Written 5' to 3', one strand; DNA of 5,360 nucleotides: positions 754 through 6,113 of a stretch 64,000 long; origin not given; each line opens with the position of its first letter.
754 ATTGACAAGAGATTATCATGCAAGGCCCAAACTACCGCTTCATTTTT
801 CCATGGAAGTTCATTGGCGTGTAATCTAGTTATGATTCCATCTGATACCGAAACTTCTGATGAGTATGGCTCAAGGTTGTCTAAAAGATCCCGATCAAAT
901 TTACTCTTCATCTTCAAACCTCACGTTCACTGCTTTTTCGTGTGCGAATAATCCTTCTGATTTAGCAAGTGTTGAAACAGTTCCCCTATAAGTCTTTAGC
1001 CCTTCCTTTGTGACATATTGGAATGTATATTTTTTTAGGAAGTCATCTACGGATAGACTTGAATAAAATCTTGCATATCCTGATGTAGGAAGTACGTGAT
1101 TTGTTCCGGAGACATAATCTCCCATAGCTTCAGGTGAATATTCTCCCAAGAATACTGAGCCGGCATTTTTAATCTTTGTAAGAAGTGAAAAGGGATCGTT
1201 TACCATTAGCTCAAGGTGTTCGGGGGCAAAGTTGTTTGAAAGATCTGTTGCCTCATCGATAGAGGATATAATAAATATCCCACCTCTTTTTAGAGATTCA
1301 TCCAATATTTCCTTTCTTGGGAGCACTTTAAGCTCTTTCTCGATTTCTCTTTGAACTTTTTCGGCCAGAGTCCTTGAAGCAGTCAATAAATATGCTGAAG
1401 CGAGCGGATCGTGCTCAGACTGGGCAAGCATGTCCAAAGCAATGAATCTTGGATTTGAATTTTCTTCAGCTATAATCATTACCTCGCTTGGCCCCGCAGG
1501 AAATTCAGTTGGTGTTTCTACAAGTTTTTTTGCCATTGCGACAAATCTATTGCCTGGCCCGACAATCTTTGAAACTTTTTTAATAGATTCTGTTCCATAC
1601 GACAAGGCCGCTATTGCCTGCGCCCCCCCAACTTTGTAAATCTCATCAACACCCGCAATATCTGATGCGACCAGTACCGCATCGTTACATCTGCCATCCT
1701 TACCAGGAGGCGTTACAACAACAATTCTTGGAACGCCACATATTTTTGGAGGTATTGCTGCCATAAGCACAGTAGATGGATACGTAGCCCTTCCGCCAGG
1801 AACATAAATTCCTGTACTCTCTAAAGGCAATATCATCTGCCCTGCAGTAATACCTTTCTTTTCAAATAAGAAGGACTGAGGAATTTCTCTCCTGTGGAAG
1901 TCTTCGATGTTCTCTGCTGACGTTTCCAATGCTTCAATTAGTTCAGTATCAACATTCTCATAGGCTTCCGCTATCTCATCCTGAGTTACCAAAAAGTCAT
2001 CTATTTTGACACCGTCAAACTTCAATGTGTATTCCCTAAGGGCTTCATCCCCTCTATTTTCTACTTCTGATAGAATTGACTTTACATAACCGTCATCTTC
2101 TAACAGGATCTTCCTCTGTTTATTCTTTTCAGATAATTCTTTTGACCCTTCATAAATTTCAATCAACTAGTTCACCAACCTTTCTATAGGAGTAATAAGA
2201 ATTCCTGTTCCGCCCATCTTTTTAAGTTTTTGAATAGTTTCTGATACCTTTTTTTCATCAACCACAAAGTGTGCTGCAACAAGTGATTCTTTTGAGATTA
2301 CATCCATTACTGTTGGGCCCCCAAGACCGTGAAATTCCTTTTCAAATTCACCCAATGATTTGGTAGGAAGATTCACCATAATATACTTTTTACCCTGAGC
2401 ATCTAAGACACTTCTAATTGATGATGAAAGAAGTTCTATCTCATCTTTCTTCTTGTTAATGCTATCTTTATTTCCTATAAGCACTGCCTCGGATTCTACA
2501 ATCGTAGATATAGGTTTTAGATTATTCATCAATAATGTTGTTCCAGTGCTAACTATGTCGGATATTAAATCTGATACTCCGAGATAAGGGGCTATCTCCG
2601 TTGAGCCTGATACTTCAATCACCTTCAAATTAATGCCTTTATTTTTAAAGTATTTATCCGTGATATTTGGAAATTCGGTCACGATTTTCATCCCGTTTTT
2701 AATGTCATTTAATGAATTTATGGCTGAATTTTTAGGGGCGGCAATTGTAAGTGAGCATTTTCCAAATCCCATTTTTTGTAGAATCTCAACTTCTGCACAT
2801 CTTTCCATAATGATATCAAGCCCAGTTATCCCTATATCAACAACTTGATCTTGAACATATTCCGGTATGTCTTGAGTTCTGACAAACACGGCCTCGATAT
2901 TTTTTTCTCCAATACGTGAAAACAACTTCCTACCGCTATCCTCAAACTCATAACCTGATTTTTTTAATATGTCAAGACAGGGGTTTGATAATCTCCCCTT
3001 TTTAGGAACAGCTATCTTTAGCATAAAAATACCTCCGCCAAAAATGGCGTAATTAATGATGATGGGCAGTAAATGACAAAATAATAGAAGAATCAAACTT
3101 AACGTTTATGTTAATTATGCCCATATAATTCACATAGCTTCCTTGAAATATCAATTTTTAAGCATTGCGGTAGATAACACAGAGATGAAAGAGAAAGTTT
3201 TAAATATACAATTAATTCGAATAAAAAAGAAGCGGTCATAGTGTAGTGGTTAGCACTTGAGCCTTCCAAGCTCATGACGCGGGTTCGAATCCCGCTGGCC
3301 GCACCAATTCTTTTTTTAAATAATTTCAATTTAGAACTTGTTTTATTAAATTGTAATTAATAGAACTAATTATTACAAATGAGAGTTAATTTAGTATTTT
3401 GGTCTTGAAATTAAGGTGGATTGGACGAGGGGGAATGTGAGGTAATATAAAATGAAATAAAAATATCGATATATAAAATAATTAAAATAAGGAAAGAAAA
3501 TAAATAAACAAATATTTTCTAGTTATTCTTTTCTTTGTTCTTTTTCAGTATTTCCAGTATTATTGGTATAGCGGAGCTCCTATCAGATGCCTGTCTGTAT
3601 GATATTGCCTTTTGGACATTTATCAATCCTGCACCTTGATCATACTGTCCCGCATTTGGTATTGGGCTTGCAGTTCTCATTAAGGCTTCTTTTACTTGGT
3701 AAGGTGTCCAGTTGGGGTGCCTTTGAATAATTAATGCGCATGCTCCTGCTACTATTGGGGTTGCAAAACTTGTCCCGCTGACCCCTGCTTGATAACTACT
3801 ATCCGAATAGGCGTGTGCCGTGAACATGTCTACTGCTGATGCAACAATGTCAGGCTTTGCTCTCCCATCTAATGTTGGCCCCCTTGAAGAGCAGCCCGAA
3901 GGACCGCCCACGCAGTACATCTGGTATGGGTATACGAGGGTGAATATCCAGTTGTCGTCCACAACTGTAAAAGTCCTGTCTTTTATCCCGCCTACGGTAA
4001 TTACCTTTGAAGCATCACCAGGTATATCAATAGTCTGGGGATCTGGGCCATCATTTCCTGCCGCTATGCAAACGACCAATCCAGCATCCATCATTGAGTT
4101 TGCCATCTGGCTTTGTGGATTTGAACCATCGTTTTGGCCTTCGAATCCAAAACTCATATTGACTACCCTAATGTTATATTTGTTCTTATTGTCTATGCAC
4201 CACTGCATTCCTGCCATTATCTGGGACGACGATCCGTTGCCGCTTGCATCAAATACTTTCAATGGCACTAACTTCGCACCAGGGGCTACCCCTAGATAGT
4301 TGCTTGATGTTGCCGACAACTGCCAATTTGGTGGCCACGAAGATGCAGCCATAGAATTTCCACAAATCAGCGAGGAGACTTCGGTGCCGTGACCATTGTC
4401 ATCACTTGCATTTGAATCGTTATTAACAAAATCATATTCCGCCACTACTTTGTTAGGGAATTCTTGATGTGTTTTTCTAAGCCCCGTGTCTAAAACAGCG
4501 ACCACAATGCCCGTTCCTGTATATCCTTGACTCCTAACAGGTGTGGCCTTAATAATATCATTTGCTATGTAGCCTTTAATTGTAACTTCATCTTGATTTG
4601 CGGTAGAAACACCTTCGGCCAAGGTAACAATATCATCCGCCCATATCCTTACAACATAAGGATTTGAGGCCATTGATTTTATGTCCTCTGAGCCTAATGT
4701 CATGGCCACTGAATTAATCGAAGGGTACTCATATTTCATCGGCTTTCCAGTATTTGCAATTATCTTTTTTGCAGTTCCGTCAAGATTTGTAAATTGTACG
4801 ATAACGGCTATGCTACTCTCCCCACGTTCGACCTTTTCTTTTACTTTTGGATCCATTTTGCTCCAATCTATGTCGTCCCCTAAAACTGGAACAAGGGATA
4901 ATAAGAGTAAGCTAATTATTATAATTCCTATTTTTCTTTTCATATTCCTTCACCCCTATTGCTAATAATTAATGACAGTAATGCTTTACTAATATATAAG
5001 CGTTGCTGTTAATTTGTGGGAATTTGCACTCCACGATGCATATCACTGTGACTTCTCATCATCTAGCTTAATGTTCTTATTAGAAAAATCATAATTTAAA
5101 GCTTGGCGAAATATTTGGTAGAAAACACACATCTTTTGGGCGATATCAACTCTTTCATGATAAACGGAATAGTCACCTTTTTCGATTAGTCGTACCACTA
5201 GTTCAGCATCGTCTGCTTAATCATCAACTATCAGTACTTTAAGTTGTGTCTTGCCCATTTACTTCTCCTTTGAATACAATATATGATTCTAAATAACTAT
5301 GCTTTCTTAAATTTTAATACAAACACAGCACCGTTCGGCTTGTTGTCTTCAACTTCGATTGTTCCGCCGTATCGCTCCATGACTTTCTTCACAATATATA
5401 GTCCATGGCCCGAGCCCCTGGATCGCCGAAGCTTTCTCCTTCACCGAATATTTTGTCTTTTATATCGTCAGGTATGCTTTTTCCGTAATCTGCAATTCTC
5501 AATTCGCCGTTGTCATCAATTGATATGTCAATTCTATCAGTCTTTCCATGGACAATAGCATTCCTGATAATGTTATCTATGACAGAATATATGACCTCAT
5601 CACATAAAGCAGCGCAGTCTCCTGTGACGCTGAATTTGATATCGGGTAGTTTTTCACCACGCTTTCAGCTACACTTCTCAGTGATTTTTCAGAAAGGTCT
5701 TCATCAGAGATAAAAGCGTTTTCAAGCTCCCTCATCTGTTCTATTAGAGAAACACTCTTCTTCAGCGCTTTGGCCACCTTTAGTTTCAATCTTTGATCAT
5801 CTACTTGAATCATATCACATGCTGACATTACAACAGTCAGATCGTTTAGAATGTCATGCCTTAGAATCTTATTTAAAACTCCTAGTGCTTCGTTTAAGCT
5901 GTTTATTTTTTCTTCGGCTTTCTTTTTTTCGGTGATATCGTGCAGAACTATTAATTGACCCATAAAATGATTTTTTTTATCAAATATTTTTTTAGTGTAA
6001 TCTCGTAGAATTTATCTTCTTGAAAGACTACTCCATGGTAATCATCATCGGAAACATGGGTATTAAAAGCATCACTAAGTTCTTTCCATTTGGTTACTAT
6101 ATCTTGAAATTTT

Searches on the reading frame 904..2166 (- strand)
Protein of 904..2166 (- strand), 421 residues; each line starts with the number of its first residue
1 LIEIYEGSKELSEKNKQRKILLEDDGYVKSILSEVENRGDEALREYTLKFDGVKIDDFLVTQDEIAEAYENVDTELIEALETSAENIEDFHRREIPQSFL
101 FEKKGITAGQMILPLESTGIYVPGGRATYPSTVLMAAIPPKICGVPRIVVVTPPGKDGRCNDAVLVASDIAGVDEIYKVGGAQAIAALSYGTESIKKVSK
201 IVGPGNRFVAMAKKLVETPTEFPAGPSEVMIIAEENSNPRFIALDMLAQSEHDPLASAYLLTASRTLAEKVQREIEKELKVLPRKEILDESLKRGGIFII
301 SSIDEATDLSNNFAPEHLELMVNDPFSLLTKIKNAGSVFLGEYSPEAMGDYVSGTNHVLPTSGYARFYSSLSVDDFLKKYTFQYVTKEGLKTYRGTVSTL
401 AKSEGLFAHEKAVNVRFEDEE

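Call 27: list_cluster_members(proteins=[window:904-2166:-, window:3522-4943:-, window:7535-10276:-, window:11419-13107:-, window:16059-17570:-, window:17697-18983:-, window:50746-51834:+, window:52234-53388:-, window:56803-58317:-, window:59501-61171:-])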
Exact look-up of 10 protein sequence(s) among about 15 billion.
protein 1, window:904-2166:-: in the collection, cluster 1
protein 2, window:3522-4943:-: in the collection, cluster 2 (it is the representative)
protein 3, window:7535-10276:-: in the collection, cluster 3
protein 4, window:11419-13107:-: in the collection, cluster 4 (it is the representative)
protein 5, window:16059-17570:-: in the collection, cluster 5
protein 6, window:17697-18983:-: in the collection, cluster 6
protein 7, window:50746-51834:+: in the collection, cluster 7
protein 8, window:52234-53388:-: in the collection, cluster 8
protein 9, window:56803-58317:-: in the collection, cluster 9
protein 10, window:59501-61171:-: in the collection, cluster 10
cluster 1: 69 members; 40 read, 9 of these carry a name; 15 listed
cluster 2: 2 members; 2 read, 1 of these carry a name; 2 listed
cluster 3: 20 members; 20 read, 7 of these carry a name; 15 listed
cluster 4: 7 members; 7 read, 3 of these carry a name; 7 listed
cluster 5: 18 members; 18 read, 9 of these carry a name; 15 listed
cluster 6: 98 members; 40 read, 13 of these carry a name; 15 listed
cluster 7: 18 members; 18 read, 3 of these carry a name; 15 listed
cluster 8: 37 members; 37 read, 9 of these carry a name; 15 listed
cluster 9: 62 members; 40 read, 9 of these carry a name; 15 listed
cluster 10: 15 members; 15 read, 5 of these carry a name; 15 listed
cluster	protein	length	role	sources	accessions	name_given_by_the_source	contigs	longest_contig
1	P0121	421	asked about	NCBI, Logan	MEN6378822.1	MAG: histidinol dehydrogenase [Methanofastidiosum sp.]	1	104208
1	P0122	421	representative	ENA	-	-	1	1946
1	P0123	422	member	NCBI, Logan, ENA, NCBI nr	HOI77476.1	MAG TPA: histidinol dehydrogenase [Methanofastidiosum sp.] | histidinol dehydrogenase [Methanofastidiosum sp.]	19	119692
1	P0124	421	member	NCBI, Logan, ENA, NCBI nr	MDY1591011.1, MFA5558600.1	MAG: histidinol dehydrogenase [Methanofastidiosum sp.] | histidinol dehydrogenase [Methanofastidiosum sp.]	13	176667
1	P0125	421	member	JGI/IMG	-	histidinol dehydrogenase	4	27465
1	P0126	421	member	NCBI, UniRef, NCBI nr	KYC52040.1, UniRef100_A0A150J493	MAG: bifunctional histidinal dehydrogenase/ histidinol dehydrogenase [Candidatus ... | Histidinol dehydrogenase n=1 Tax=Candidatus Methanofastidiosum methylothiophilum ...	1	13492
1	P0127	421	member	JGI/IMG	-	histidinol dehydrogenase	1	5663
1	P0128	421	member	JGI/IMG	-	histidinol dehydrogenase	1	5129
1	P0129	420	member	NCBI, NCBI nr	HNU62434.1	MAG TPA: histidinol dehydrogenase [Methanofastidiosum sp.] | histidinol dehydrogenase [Methanofastidiosum sp.]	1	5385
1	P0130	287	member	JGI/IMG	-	histidinol dehydrogenase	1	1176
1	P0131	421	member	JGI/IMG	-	-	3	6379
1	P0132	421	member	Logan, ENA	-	-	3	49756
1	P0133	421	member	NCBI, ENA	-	-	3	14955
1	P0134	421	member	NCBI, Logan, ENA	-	-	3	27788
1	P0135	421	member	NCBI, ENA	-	-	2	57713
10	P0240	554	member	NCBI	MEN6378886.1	MAG: formate--tetrahydrofolate ligase [Methanofastidiosum sp.]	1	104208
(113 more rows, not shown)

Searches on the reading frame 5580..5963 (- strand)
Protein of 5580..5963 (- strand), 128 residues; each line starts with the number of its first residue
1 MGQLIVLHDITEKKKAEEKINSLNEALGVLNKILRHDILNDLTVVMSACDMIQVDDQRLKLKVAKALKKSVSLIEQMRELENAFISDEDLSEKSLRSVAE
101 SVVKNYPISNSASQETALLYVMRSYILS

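Call 48: search_protein_families(library=pfam, proteins=[window:5580-5963:-], max_evalue=0.001)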
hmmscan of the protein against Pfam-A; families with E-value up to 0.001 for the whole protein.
window:5580-5963:- (128 aa): 2 families
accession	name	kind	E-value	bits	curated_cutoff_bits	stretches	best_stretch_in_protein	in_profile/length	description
PF14689.11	SPOB_a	-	0.00086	19.3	28.1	0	16-55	2-40/62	Sensor_kinase_SpoOB-type, alpha-helical domain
PF00512.31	HisKA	-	0.00099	19.6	26.9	0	30-80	5-53/66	His Kinase A (phospho-acceptor) domain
